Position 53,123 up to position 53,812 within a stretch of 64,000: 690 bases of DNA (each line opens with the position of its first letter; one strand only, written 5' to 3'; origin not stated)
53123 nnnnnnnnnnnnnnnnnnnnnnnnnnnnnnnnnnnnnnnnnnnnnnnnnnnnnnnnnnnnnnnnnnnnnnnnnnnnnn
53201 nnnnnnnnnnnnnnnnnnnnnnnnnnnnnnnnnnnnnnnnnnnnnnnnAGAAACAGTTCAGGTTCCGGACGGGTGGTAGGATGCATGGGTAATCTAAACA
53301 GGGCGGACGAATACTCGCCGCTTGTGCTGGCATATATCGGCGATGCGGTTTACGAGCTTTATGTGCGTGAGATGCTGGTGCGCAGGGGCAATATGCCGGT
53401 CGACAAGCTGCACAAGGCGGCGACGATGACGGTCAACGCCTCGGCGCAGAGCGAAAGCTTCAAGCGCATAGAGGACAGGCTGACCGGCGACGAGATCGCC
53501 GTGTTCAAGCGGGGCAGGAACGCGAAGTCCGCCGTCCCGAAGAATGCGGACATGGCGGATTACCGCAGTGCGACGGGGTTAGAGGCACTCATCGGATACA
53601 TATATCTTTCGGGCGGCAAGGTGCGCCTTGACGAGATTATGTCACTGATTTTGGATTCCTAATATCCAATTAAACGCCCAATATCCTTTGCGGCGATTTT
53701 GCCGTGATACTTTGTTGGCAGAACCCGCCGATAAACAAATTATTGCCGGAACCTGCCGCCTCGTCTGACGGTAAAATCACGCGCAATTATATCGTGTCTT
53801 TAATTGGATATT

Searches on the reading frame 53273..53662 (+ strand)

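Call 68: search_protein_families(library=pfam, proteins=[window:53273-53662:+], max_evalue=0.00001)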
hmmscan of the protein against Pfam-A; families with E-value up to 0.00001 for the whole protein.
window:53273-53662:+ (129 aa): 1 family
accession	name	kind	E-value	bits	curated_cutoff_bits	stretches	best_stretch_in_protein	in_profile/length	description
PF00636.31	Ribonuclease_3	-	3.7e-25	89.1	27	1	18-115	2-102/102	Ribonuclease III domain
